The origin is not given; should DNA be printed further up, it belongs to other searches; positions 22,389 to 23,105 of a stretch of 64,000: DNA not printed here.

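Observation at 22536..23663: A paired/Tc1-like HTH-HTH DNA-binding domain sits at the C-terminus of a protein with no transposase catalytic core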

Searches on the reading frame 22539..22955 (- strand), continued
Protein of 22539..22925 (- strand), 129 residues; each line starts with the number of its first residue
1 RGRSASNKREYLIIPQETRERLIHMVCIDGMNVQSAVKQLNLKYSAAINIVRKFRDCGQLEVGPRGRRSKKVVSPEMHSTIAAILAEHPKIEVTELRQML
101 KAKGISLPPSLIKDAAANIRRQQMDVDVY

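Call 52: search_solved_structures(query=A3, max_evalue=10, show_alignments=2)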
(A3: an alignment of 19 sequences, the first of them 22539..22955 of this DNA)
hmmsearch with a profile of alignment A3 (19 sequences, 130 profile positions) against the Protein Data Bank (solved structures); distinct sequences matched with E-value up to 10: 34.
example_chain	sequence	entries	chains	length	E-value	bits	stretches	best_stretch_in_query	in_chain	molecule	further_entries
6pax_A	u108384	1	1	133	6.6e-11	45.3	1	20-126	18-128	HOMEOBOX PROTEIN PAX-6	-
1k78_A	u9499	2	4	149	1.6e-10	44.1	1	24-124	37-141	Paired Box Protein Pax5 | PAIRED BOX PROTEIN PAX-5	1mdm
1pdn_C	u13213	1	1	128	1.5e-09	40.9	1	20-122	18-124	PROTEIN (PRD PAIRED)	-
2k27_A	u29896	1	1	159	4.7e-09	39.3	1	24-124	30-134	Paired box protein Pax-8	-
6urs_A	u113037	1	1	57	3.9e-06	29.9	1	17-68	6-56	Sleeping Beauty transposase PAI subdomain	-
2m8e_A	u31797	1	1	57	4.4e-06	29.7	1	17-68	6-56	SLEEPING BEAUTY TRANSPOSASE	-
2lvs_A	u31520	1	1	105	0.00067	22.7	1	28-127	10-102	Putative uncharacterized protein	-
8vd6_A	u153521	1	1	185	0.002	21.2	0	25-50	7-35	CAP REPEAT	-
5unk_A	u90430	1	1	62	0.0044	20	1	77-125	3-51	Sleeping Beauty transposase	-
4ldz_A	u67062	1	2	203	0.062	16.3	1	24-59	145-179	Transcriptional regulatory protein DesR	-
7dvr_A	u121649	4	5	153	0.066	16.2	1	37-78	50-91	HTH marR-type domain-containing protein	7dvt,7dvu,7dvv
7dvs_A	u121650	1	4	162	0.075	16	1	37-78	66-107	MarR family transcriptional regulator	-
4ham_A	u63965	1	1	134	0.083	15.9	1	9-61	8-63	Lmo2241 protein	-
4mnu_A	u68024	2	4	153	0.085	15.9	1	28-79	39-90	SlyA-like transcription regulator | MarR family transcriptional regulator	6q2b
4trg_A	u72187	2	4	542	0.19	14.7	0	55-112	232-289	SidC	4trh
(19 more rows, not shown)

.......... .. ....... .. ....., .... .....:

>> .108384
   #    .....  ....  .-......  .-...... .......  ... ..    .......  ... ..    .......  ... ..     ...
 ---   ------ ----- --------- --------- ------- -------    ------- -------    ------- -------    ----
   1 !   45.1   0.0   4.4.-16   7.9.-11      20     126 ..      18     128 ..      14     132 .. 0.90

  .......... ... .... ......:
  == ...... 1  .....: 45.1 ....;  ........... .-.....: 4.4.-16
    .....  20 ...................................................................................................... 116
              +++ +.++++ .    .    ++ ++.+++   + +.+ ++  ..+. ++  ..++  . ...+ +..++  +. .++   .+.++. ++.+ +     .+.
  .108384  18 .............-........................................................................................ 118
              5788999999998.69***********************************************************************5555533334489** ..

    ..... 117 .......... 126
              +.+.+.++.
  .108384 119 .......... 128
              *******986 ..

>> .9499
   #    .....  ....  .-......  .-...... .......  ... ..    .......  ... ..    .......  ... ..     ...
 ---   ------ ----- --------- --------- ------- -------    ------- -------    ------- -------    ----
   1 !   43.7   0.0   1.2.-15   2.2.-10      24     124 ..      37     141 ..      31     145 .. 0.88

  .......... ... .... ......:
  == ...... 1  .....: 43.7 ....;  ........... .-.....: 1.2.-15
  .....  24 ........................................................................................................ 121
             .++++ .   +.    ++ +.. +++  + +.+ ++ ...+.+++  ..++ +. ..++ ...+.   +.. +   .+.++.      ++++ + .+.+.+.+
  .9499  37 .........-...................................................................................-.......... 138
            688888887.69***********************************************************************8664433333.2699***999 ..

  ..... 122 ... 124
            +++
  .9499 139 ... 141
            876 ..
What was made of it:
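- A broader family profile hits Pax6 at E 6.6e-11 and the Sleeping Beauty PAI and RED subdomains at 4e-6 and 0.004 (call 52).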

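Call 54: search_protein_families(library=ncbifam, proteins=[window:22539-22925:-, P0006, P0025, P0027, P0034, P0031, P0026, P0010, P0014, P0023], max_evalue=0.01)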
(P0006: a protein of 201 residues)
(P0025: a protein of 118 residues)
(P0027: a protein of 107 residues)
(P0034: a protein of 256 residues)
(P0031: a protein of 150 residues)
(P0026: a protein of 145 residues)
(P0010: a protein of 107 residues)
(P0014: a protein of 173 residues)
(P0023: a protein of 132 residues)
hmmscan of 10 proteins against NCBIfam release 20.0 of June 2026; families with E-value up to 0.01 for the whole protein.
window:22539-22925:- (129 aa): 3 families
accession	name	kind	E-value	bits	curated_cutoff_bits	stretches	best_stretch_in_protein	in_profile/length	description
NF033545.0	transpos_IS630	equivalog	1.3e-05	24.8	100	1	20-107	2-96/299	IS630 family transposase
NF033577.2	transpos_IS481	equivalog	4.4e-05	23.1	224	1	19-113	2-99/284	IS481 family transposase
NF033594.2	transpos_ISNCY_2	equivalog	0.005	16.1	250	1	23-114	3-98/368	ISNCY family transposase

P0006 (201 aa): 3 families
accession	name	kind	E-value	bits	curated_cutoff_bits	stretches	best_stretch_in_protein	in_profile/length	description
NF033545.0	transpos_IS630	equivalog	1.3e-06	28.1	100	1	95-193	2-107/299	IS630 family transposase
NF033577.2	transpos_IS481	equivalog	1.9e-06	27.6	224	1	94-192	2-103/284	IS481 family transposase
NF033594.2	transpos_ISNCY_2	equivalog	0.00018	20.8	250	1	100-194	5-103/368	ISNCY family transposase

P0025 (118 aa): 3 families
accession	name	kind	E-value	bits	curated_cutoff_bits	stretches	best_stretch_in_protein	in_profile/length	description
NF033545.0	transpos_IS630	equivalog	1.2e-08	34.8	100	1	12-115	4-115/299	IS630 family transposase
NF033577.2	transpos_IS481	equivalog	0.00013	21.6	224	1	9-115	2-112/284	IS481 family transposase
NF033546.1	transpos_IS21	equivalog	0.0017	18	160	1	19-110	7-100/294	IS21 family transposase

P0027 (107 aa): 6 families
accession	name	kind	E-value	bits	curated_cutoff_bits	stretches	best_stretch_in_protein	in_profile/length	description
NF033545.0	transpos_IS630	equivalog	1.7e-10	40.9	100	1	10-104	1-103/299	IS630 family transposase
NF033577.2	transpos_IS481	equivalog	4.7e-06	26.3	224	1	10-103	2-99/284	IS481 family transposase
NF033546.1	transpos_IS21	equivalog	0.00015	21.4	160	1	18-101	6-90/294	IS21 family transposase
TIGR02959.1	SigZ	equivalog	0.0071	16.2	168.65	1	5-46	101-142/170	RNA polymerase sigma factor SigZ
NF040595.1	HTH_Cbp1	equivalog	0.0096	15.8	140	0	12-43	7-38/135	CRISPR DNA repeat-binding protein Cbp1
NF009192.0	PRK12540.1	equivalog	0.01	15.5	307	0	5-48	112-155/182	RNA polymerase sigma factor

P0034 (256 aa): 4 families
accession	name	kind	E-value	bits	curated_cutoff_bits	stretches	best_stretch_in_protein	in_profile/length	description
NF033545.0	transpos_IS630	equivalog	5.5e-18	65.4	100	1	11-124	4-122/299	IS630 family transposase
NF033577.2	transpos_IS481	equivalog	1.5e-12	47.6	224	2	9-114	2-109/284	IS481 family transposase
NF005439.0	PRK07027.1-3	equivalog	0.00092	19.3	261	0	59-90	11-42/150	cobalamin biosynthesis protein CbiG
NF033592.1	transpos_IS4_1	equivalog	0.0018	17.4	115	1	116-177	16-80/332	IS4 family transposase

P0031 (150 aa): 8 families
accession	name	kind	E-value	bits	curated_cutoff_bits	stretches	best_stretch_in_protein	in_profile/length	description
NF033545.0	transpos_IS630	equivalog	3.8e-11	43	100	1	30-126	3-106/299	IS630 family transposase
NF033577.2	transpos_IS481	equivalog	1.1e-09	38.3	224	1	28-126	2-103/284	IS481 family transposase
NF033594.2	transpos_ISNCY_2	equivalog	4.7e-05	22.7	250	1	41-127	12-102/368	ISNCY family transposase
NF009168.0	PRK12515.1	subfamily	0.002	17.7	236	1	12-65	120-173/189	RNA polymerase sigma factor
NF009198.0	PRK12546.1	equivalog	0.0021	17.8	270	1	3-64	94-154/188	RNA polymerase sigma factor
NF009188.0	PRK12536.1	subfamily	0.0046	16.9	250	1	18-57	133-172/190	RNA polymerase sigma factor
TIGR02937.1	sigma70-ECF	superfamily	0.0048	16.5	42.9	1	18-61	112-155/165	sigma-70 family RNA polymerase sigma factor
NF033546.1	transpos_IS21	equivalog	0.0074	15.8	160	1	37-123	6-93/294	IS21 family transposase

P0026 (145 aa): 5 families
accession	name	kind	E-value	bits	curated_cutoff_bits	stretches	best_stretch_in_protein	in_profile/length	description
NF033545.0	transpos_IS630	equivalog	3.4e-13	49.7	100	1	23-139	2-120/299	IS630 family transposase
NF033577.2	transpos_IS481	equivalog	5.4e-08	32.7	224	1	21-130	1-108/284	IS481 family transposase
NF033546.1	transpos_IS21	equivalog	7.7e-06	25.6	160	1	27-131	2-102/294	IS21 family transposase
NF033594.2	transpos_ISNCY_2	equivalog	0.0004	19.7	250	1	26-131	3-107/368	ISNCY family transposase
NF033516.0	transpos_IS3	equivalog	0.0034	16.7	160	1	20-101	1-80/369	IS3 family transposase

P0010 (107 aa): 2 families
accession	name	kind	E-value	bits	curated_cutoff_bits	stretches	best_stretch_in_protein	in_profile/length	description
NF033545.0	transpos_IS630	equivalog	2.8e-06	27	100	1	23-105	2-90/299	IS630 family transposase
NF033577.2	transpos_IS481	equivalog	0.0025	17.4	224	1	21-104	1-87/284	IS481 family transposase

P0014 (173 aa): 4 families
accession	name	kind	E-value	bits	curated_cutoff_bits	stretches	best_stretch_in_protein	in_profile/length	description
NF033545.0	transpos_IS630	equivalog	9e-11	41.8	100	1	26-143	1-123/299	IS630 family transposase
NF033577.2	transpos_IS481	equivalog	1.3e-10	41.3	224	1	25-164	1-139/284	IS481 family transposase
TIGR00637.1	ModE_repress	subfamily_domain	0.00051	20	98.5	1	23-83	3-66/100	ModE molybdate transport repressor domain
NF033516.0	transpos_IS3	equivalog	0.0049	16.2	160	0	25-70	2-47/369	IS3 family transposase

P0023 (132 aa): 0 families
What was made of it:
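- On Tc1/mariner-IS630 transposase: This is far below the whole-protein cut-off of 100 because only the DNA-binding part is present (call 54).
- Closest known: N-terminal DNA-binding domain of IS630 / Tc1-mariner transposases. Same: The IS630 model matches positions 2-96 at 24.8 bits (call 54).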

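Call 55: predict_structure(alignment_id=A3)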
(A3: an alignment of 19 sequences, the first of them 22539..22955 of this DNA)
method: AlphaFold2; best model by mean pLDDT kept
length: 139 residues; sequences in the alignment: 19
mean_pLDDT: 75.8   pTM: 0.40
mean pLDDT of the five models: 75.8, 73.6, 72.7, 72.5, 70.7
residues with pLDDT >= 90: 22; 70-90: 76; 50-70: 29; < 50: 12
segments of 3 or more residues with pLDDT < 50: 1-3, 11-14
pLDDT, mean of each block of 10 residues (from residue 1): 49 49 79 91 92 89 83 59 74 83 85 83 82 63
secondary structure, 60 per line:
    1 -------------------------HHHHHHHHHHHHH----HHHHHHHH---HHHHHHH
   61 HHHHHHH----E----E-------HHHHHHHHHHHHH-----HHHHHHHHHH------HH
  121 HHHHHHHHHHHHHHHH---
elements in order: H26-38 H43-50 H54-67 H85-97 H103-112 H119-136
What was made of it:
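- On Pax / paired-box family (Pfam PF00292): The segment before helix 1 is coil with pLDDT about 49 in the model (call 55).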

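Call 57: fold_search(model_id=the predicted structure, library=pdb)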
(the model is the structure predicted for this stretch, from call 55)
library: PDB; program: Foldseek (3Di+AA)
matches with E <= 10: 413; with E <= 0.001: 1
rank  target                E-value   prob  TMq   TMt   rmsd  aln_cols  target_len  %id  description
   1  6pax_A                4.6e-04  1.00  0.37  0.38   8.1       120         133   21  CRYSTAL STRUCTURE OF THE HUMAN PAX-6 PAIRED DOMAIN-DNA COMPLEX REVEALS A GENERAL MODEL FOR PAX PROTEIN-DNA INTERACTION (released 1999-07-13)
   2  1k78_A                1.5e-03  1.00  0.36  0.40   9.2       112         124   20  Pax5(1-149)+Ets-1(331-440)+DNA (released 2002-01-04)
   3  1pdn_C                5.5e-03  1.00  0.36  0.41  12.0       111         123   19  CRYSTAL STRUCTURE OF A PAIRED DOMAIN-DNA COMPLEX AT 2.5 ANGSTROMS RESOLUTION REVEALS STRUCTURAL BASIS FOR PAX DEVELOPM (released 1995-07-31)
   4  2k27_MODEL_1_A        2.9e-02  0.94  0.28  0.25  15.2       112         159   20  Solution structure of Human Pax8 Paired Box Domain (released 2008-09-30)
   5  1hlv_A                1.4e-01  0.69  0.28  0.30  11.4       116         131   15  CRYSTAL STRUCTURE OF CENP-B(1-129) COMPLEXED WITH THE CENP-B BOX DNA (released 2002-01-11)
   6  8b9x_A                1.5e-01  0.93  0.35  0.20  10.7       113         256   15  Chimeric protein of human UFM1 E3 ligase, UFL1, and DDRGK1 (released 2023-10-25)
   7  8b9x_B                1.6e-01  0.92  0.34  0.20  10.8       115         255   14  Chimeric protein of human UFM1 E3 ligase, UFL1, and DDRGK1 (released 2023-10-25)
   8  8q4d_A                1.8e-01  0.91  0.30  0.12  11.4       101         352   12  IstA-IstB(E167Q) Strand Transfer Complex (released 2024-07-10)
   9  1oct_C                2.2e-01  0.77  0.34  0.35  10.9       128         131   12  CRYSTAL STRUCTURE OF THE OCT-1 POU DOMAIN BOUND TO AN OCTAMER SITE: DNA RECOGNITION WITH TETHERED DNA-BINDING MODULES (released 1994-08-31)
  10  9pfo_A                2.3e-01  0.72  0.34  0.33  12.0       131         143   13  Structure of POU2F3 POU domains bound to coactivator OCA-T2 and DNA (2.1 angstrom resolution) (released 2025-10-01)
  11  8b4h_A                2.6e-01  0.84  0.31  0.14  10.2       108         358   15  IstA transposase cleaved donor complex (released 2023-05-03)
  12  7bca_A                3.2e-01  0.75  0.29  0.41  13.7        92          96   12  Crystal structure of the HTH DNA binding protein ArdK from R388 plasmid bound to a direct-repeat DNA element (released 2022-07-13)
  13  2lvs_MODEL_1_A        4.3e-01  0.54  0.27  0.35  12.0       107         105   19  NMR solution structure of a CRISPR repeat binding protein (released 2013-01-23)
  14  7bbq                  5.3e-01  0.54  0.28  0.40  13.9        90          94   16  Crystal structure of the HTH DNA binding protein ArdK from R388 plasmid. Apo form. (released 2022-07-13)
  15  4pcq_C                5.6e-01  0.69  0.29  0.27  11.3        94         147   13  Crystal Structure of MtbAldR (Rv2779c) (released 2015-05-06)
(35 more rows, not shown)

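Call 59: list_cluster_members(proteins=[P0029, P0021, P0024, P0030, P0032, P0035, P0037, P0038, P0040, P0019])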
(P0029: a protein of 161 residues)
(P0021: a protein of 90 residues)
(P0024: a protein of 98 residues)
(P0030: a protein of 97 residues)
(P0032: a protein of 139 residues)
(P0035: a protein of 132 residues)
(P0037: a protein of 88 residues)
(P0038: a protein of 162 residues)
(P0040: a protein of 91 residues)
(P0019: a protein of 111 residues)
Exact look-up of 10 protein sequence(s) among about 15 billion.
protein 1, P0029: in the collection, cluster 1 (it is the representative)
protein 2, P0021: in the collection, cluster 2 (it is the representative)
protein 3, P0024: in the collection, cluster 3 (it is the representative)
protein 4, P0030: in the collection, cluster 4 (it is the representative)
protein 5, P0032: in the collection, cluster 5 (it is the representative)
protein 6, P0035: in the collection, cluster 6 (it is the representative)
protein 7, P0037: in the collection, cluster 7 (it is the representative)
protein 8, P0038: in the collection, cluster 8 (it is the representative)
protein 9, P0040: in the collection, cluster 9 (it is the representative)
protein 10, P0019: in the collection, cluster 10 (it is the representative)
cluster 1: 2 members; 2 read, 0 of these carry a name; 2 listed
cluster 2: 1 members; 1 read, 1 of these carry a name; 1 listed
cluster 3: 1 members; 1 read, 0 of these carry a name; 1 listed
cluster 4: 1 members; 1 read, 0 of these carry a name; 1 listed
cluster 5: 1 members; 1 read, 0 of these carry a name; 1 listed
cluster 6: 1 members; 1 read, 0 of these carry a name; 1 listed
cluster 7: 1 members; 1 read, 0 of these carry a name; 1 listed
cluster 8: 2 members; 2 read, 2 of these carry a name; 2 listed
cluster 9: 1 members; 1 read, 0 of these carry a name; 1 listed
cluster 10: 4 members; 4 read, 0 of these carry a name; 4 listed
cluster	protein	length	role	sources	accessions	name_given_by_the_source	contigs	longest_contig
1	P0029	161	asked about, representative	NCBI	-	-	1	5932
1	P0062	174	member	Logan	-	-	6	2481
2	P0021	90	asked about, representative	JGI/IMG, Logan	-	hypothetical protein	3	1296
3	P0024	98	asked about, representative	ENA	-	-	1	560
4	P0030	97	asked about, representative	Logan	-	-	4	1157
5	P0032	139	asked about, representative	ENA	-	-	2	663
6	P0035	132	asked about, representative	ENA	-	-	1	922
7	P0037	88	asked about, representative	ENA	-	-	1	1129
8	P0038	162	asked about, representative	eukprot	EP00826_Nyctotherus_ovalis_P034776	TRINITY_DN2924_c0_g3_i1.p1 TRINITY_DN2924_c0_g3~~TRINITY_DN2924_c0_g3_i1.p1 ORF ...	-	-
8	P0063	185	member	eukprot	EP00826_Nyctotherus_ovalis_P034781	TRINITY_DN2924_c0_g3_i4.p1 TRINITY_DN2924_c0_g3~~TRINITY_DN2924_c0_g3_i4.p1 ORF ...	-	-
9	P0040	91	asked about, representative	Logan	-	-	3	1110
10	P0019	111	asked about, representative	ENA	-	-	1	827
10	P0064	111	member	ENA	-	-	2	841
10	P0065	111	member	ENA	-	-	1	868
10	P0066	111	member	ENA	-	-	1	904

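Call 64: search_protein_families(library=pfam, proteins=[P0025, P0034, P0023, P0029, P0028], max_evalue=0.01)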
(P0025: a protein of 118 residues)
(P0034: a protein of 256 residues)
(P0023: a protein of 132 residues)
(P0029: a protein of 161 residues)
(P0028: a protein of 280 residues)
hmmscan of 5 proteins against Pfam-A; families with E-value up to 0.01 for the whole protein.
P0025 (118 aa): 4 families
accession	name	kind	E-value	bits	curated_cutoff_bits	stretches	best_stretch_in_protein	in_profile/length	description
PF00292.24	PAX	-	8.3e-05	23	22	1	2-84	16-99/125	'Paired box' domain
PF13384.12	HTH_23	-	0.00046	20.4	24.6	1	8-46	4-43/50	Homeodomain-like domain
PF13565.12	HTH_32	-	0.0023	18.9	33.7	1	38-105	3-73/73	Homeodomain-like domain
PF07366.18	SnoaL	-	0.0028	17.9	28.4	1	34-89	12-66/126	SnoaL-like polyketide cyclase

P0034 (256 aa): 8 families
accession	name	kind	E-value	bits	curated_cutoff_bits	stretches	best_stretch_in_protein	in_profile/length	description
PF13565.12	HTH_32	-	4.4e-14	53.2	33.7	2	37-100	2-66/73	Homeodomain-like domain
PF01498.24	HTH_Tnp_Tc3_2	-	5e-12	46.4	31.5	0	194-248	3-55/72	Transposase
PF13592.12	HTH_33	-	3.4e-08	33.4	25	0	82-120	6-44/60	Winged helix-turn helix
PF13518.12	HTH_28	-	1.2e-06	28.9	25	1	9-60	2-50/52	Helix-turn-helix domain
PF25591.1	LRV_2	-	0.00021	21.7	27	0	71-98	27-53/61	Leucine Rich Repeat Variant domain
PF13384.12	HTH_23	-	0.00025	21.2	24.6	1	4-48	2-45/50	Homeodomain-like domain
PF24964.1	DUF7769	-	0.002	18.2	27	1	20-47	24-51/55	Domain of unknown function (DUF7769)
PF02650.20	HTH_WhiA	-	0.0023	18.7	27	0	194-215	44-65/84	WhiA C-terminal HTH domain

P0023 (132 aa): 2 families
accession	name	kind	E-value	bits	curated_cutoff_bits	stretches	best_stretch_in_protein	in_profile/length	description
PF13518.12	HTH_28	-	0.00083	19.8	25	1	44-84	2-41/52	Helix-turn-helix domain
PF22293.1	ANXE1_4th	-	0.0088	16.7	27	0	62-91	20-49/64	Annexin E1, fourth repeat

P0029 (161 aa): 6 families
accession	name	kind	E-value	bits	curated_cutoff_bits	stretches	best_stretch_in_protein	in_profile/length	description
PF13518.12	HTH_28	-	6e-07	29.9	25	1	35-85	2-51/52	Helix-turn-helix domain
PF13384.12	HTH_23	-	2.3e-06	27.7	24.6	1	33-71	5-42/50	Homeodomain-like domain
PF13551.12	HTH_29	-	1.9e-05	25.1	28.1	1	35-92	1-60/64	Winged helix-turn helix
PF12840.13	HTH_20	-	0.0016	18.8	27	1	33-65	4-37/51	Helix-turn-helix domain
PF02042.20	RWP-RK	-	0.0053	17.1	29.3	0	39-74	5-40/49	RWP-RK domain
PF08281.18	Sigma70_r4_2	-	0.0094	16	25.7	0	40-65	20-45/54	Sigma-70, region 4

P0028 (280 aa): 3 families
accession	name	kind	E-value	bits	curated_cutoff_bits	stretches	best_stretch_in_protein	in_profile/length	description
PF13518.12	HTH_28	-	8.2e-06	26.2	25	1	55-103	2-49/52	Helix-turn-helix domain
PF13384.12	HTH_23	-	0.00021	21.4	24.6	1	52-94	4-45/50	Homeodomain-like domain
PF01978.25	TrmB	-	0.0081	16.4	25.6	0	59-103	15-59/68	Sugar-specific transcriptional regulator TrmB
